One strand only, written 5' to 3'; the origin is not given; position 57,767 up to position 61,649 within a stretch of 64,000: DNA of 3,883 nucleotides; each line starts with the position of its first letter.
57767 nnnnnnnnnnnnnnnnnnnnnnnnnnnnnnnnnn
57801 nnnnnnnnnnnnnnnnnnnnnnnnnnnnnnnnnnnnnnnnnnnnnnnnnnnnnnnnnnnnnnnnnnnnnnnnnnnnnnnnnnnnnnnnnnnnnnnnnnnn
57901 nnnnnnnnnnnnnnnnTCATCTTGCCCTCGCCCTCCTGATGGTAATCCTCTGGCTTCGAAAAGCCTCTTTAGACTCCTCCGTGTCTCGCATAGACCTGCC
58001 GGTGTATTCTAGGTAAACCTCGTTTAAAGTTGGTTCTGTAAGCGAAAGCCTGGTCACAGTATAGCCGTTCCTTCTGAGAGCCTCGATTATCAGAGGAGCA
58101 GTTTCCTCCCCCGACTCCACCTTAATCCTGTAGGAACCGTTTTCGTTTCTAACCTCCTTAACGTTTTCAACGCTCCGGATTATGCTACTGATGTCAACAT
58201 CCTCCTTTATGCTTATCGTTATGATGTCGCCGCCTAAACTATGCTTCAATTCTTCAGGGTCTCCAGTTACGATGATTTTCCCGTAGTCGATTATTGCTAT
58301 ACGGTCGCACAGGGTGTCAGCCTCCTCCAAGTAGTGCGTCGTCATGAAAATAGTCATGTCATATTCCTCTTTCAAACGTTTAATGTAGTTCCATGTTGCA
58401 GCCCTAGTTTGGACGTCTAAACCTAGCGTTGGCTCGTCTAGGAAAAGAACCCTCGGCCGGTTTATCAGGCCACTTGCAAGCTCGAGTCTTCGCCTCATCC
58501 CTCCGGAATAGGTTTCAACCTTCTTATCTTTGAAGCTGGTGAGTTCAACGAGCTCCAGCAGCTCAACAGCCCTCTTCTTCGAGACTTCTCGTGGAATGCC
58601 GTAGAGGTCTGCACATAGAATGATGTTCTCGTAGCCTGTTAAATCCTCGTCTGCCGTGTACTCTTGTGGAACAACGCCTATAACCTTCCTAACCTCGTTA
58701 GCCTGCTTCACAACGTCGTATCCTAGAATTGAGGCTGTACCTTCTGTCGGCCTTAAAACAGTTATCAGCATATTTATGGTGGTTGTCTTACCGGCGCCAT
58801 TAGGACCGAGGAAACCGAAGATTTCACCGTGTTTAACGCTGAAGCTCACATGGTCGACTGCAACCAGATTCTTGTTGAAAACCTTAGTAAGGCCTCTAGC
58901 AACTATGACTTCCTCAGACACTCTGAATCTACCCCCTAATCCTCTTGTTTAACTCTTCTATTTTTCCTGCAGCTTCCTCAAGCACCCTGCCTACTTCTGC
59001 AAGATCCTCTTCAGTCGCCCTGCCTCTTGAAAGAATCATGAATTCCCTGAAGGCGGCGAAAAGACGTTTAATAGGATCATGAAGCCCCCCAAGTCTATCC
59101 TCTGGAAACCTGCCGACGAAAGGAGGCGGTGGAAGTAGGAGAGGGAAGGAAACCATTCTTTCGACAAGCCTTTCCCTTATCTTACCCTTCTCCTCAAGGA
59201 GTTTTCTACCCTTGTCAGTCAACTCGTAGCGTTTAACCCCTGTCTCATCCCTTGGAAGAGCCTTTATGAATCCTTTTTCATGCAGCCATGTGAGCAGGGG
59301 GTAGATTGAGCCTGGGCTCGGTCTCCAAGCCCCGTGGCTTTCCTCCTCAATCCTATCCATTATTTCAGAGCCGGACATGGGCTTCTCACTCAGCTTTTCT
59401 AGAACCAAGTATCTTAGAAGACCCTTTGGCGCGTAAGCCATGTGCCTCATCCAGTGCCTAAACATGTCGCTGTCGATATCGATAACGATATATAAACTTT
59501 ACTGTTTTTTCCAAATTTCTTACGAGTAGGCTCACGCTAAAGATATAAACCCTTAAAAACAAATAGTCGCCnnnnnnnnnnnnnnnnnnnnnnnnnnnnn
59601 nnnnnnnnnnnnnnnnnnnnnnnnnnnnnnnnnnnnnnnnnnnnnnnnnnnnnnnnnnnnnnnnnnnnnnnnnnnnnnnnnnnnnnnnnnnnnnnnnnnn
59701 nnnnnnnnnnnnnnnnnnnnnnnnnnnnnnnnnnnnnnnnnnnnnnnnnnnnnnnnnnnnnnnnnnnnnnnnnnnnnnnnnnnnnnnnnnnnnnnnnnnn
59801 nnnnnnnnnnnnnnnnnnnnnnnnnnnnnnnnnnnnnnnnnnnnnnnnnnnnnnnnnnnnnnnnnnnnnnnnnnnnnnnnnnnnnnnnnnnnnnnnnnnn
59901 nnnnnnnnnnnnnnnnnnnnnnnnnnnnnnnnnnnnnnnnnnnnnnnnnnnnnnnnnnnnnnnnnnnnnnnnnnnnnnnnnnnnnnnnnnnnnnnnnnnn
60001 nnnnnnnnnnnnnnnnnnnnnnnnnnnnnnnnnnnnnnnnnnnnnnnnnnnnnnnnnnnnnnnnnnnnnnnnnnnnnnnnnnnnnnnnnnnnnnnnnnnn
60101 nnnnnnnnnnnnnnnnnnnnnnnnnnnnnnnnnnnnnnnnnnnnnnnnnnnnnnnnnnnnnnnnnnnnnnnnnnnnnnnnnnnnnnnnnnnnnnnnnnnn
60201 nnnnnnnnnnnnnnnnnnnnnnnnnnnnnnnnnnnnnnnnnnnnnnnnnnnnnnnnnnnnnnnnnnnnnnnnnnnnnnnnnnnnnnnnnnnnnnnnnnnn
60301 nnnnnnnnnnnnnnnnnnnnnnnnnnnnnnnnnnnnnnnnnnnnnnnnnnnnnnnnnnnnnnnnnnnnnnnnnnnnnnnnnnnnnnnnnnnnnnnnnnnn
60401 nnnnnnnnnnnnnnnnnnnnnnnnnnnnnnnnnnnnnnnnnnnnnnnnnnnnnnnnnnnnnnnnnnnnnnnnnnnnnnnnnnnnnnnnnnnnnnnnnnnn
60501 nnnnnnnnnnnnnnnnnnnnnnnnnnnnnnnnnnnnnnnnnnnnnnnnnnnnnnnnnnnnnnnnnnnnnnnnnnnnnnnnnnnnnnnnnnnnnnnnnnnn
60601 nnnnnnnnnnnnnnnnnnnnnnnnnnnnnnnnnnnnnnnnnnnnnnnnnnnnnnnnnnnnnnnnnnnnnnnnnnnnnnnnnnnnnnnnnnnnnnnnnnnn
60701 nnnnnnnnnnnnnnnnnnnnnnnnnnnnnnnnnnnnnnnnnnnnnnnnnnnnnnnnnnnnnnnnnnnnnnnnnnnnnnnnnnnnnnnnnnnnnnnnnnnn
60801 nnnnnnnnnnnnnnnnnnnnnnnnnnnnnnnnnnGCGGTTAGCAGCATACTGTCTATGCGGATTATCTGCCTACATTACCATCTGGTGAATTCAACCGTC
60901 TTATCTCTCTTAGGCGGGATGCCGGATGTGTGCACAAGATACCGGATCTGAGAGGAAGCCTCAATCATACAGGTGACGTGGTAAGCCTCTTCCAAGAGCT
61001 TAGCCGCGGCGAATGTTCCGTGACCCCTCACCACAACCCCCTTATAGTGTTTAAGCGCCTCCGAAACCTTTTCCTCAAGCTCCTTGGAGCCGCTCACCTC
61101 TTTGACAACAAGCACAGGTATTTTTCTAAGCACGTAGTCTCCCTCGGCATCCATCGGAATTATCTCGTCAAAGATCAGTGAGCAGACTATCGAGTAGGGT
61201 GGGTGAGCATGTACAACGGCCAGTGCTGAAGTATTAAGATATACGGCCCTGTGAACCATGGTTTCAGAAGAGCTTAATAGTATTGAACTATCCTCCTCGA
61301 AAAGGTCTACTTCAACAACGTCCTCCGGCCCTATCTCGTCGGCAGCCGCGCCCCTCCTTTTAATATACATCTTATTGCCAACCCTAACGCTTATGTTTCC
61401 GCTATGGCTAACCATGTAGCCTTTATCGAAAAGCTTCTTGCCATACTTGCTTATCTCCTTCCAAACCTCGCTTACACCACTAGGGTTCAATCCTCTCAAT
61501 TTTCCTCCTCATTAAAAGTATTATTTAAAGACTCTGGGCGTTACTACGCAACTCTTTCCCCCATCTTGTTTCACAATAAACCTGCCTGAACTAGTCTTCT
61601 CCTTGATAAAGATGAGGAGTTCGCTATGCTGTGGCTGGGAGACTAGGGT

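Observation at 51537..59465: Eight-gene minus-strand operon: PadR regulator, three ABC exporter pairs and a rhomboid protease fusion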

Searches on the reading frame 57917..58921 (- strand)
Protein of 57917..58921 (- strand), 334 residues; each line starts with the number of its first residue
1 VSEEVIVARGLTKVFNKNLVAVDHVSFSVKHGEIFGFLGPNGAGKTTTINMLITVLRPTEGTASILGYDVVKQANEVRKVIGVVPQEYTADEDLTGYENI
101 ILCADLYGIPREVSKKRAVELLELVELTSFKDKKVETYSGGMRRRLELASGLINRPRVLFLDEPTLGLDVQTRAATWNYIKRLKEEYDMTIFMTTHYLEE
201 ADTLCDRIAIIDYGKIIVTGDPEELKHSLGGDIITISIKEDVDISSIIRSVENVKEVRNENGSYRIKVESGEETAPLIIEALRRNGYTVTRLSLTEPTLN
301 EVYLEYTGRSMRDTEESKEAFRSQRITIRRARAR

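Call 3: search_protein_families(library=pfam, proteins=[window:57917-58921:-], max_evalue=0.01)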
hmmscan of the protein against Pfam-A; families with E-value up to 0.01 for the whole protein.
window:57917-58921:- (334 aa): 5 families
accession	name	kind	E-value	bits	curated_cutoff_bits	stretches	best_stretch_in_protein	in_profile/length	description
PF00005.33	ABC_tran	-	6.7e-33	114.6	25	1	23-165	2-136/137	ABC transporter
PF13732.12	DrrA1-3_C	-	8.1e-16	58.9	27.4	1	220-307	1-81/81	ATP-binding protein DrrA1-3-like, C-terminal domain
PF13304.12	AAA_21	-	2.3e-05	25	27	0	139-196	239-298/304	AAA domain, putative AbiEii toxin, Type IV TA system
PF13555.12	AAA_29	-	0.0041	17.3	27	1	26-60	16-50/61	P-loop containing region of AAA domain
PF13476.12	AAA_23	-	0.0077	17.3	27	0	32-52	19-39/201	AAA domain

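Call 4: search_protein_families(library=ncbifam, proteins=[window:57917-58921:-], max_evalue=0.001)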
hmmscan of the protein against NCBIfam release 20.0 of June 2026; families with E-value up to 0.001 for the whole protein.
window:57917-58921:- (334 aa): 185 families (the best 25 are shown)
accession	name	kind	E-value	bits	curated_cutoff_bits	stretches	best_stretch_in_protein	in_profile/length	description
TIGR01188.1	drrA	subfamily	6.2e-118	393.5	312.45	1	13-308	1-302/302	daunorubicin resistance ABC transporter, ATP-binding protein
NF010060.0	PRK13537.1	equivalog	5.4e-65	219.3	521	1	2-313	12-314/314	nodulation factor ABC transporter ATP-binding protein NodI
NF033858.1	ABC2_perm_RbbA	equivalog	3.7e-63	213.8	1050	1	4-230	265-489/909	ribosome-associated ATPase/putative transporter RbbA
TIGR03522.1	GldA_ABC_ATP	equivalog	7.4e-63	212.8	402.6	1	7-307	4-301/301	gliding motility-associated ABC transporter ATP-binding subunit GldA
NF010059.0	PRK13536.1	equivalog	6.8e-59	199.3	549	1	6-313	44-342/342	nodulation factor ABC transporter ATP-binding protein NodI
TIGR01288.1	nodI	equivalog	1.7e-57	194.8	424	1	9-313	8-303/303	nodulation factor ABC transporter ATP-binding protein NodI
TIGR03864.1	PQQ_ABC_ATP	hypoth_equivalog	9.2e-54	182.4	302.25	1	9-232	5-226/236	ABC transporter, ATP-binding subunit, PQQ-dependent alcohol dehydrogenase system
TIGR01186.1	proV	subfamily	3.8e-44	151.3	326.6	1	20-279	7-268/363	betaine/proline/choline family ABC transporter ATP-binding protein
TIGR04406.1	LPS_export_lptB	equivalog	3.9e-43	147.5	240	1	6-225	2-222/239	LPS export ABC transporter ATP-binding protein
NF040840.2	tungstate_WtpC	equivalog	1.8e-42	145.9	440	1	21-235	15-228/347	tungstate ABC transporter ATP-binding protein WtpC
NF000106.1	40850658_otr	exception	7.8e-42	143.6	750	1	6-312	14-324/351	oxytetracycline efflux ABC transporter Otr(C) ATP-binding subunit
TIGR01257.1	rim_protein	equivalog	9.3e-42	142.1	4012.85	1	8-243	1940-2176/2272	rim ABC transporter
TIGR00968.1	3a0106s01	subfamily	4e-41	141.1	342.75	1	11-227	6-220/237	sulfate ABC transporter ATP-binding protein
TIGR04521.1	ECF_ATPase_2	equivalog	1.5e-40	139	330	1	18-225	17-232/279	energy-coupling factor transporter ATPase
NF043075.1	MMSYN1_0197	equivalog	1.9e-40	138.9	550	1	5-225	2-220/341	spermidine/putrescine ABC transporter ATP-binding protein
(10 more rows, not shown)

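Call 70: search_protein_families(library=padloc, proteins=[window:57917-58921:-], max_evalue=0.00001)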
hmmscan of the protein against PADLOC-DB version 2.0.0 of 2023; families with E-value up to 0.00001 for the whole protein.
window:57917-58921:- (334 aa): 4 families
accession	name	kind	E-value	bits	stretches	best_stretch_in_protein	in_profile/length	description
PDLC04135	mad3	-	1.2e-31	108.6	2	129-228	255-359/374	mads_3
PDLC04140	mad8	-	3e-10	38.1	1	22-202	17-238/314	mads_8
PDLC02914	ATPase-Toprim_I-B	-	1.1e-06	26.1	0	154-203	201-250/443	-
PDLC02980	AriA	-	1.9e-06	26.1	0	139-196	239-298/304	-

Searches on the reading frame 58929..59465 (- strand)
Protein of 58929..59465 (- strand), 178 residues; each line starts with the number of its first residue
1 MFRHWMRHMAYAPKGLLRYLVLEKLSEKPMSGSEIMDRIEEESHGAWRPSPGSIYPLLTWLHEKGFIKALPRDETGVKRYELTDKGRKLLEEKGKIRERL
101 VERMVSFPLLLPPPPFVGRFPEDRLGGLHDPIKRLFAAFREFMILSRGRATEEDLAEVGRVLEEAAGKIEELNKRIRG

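Call 3: search_protein_families(library=pfam, proteins=[window:58929-59465:-], max_evalue=0.01)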
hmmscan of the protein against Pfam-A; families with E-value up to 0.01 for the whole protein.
window:58929-59465:- (178 aa): 2 families
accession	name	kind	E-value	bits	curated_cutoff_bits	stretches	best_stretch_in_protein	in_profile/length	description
PF03551.20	PadR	-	3.5e-17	62.6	27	1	21-92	1-75/75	Transcriptional regulator PadR-like family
PF14947.12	HTH_45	-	0.00071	20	25.5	1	58-98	40-74/77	Winged helix-turn-helix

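Call 4: search_protein_families(library=ncbifam, proteins=[window:58929-59465:-], max_evalue=0.001)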
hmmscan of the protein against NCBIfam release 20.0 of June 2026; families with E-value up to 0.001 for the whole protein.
window:58929-59465:- (178 aa): 4 families
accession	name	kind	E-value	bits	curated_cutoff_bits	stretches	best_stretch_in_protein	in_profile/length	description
TIGR03433.1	padR_acidobact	paralog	4.1e-13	49.3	101.8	1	14-103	2-94/101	PadR family transcriptional regulator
NF006931.0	PRK09416.1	equivalog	1.8e-07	31.4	112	1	20-94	47-119/135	PadR family transcriptional regulator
NF053635.1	TransRegRv3488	equivalog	4.6e-05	23.6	140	1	15-102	7-93/98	Rv3488 family transcriptional regulator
NF051891.1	TransRegFurHelico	equivalog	0.00071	19.5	200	0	30-85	43-94/148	ferric iron uptake transcriptional regulator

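Call 46: search_solved_structures(query=window:58929-59465:-, max_evalue=0.01)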
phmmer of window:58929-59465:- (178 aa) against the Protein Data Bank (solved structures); distinct sequences matched with E-value up to 0.01: 6.
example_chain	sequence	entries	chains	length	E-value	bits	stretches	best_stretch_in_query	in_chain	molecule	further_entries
4esb_A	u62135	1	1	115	3.2e-05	27.2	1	14-92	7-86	Transcriptional regulator, PadR family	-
3elk_A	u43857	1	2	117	3.6e-05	27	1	15-95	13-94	Putative transcriptional regulator TA0346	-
5x11_A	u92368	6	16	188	9.6e-05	25.6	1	12-99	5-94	Transcriptional regulator | PadR family transcriptional regulator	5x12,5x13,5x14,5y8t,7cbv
8jxk_A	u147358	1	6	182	0.0037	20.4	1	17-90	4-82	Conserved protein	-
5zhc_A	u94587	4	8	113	0.0098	19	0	18-103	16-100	Transcriptional regulator | Transcriptional regulator Rv3488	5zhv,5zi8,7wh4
5h20_A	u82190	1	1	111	0.0099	19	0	13-93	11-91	Putative PadR-family transcriptional regulatory protein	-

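Call 70: search_protein_families(library=padloc, proteins=[window:58929-59465:-], max_evalue=0.00001)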
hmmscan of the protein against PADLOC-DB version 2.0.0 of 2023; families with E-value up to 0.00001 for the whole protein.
window:58929-59465:- (178 aa): 0 families

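Call 84: search_solved_structures(query=window:58929-59465:-, max_evalue=0.001, show_alignments=3)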
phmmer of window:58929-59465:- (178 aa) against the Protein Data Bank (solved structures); distinct sequences matched with E-value up to 0.001: 3.
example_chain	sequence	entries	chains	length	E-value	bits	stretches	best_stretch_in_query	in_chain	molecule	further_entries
4esb_A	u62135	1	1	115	3.2e-05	27.2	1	14-92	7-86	Transcriptional regulator, PadR family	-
3elk_A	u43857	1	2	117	3.6e-05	27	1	15-95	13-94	Putative transcriptional regulator TA0346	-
5x11_A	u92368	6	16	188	9.6e-05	25.6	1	12-99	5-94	Transcriptional regulator | PadR family transcriptional regulator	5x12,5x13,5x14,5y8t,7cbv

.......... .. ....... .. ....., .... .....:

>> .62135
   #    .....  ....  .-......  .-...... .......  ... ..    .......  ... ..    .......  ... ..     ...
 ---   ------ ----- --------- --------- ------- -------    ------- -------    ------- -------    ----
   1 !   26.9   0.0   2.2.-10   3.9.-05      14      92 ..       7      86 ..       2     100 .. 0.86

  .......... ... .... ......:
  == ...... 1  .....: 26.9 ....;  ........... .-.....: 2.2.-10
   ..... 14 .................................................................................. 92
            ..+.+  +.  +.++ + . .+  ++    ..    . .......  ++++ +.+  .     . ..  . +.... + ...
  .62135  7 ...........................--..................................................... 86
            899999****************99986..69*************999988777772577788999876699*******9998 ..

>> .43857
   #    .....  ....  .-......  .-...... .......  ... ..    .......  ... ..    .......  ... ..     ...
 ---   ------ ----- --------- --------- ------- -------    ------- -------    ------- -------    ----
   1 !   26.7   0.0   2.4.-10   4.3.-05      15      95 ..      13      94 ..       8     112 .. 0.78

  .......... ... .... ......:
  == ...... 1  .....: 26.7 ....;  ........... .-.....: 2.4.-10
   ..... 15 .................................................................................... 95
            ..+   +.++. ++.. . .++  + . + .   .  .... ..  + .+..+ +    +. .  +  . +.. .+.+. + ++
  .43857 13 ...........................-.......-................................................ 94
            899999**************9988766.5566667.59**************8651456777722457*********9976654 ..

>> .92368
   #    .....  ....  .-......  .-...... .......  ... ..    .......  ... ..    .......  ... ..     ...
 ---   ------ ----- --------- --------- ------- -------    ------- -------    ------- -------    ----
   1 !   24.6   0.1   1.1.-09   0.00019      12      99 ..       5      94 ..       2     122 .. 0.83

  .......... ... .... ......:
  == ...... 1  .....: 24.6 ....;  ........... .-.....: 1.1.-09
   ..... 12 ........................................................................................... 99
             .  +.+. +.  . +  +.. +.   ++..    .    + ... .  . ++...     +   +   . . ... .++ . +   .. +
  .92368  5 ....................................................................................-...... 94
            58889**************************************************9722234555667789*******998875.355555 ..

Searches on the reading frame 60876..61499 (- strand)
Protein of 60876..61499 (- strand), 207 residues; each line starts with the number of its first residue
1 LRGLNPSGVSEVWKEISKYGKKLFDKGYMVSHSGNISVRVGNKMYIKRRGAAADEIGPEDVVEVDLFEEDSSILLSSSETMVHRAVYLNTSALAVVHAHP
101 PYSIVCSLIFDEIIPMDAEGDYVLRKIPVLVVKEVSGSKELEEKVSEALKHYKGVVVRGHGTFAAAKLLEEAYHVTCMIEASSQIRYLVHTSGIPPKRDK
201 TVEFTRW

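Call 71: search_protein_families(library=pfam, proteins=[window:60876-61499:-], max_evalue=0.00001)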
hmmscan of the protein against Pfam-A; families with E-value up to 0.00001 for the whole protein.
window:60876-61499:- (207 aa): 1 family
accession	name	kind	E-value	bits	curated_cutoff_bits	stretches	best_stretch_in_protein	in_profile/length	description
PF00596.27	Aldolase_II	-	2.2e-34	119.4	22.2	1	15-186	2-182/183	Class II Aldolase and Adducin N-terminal domain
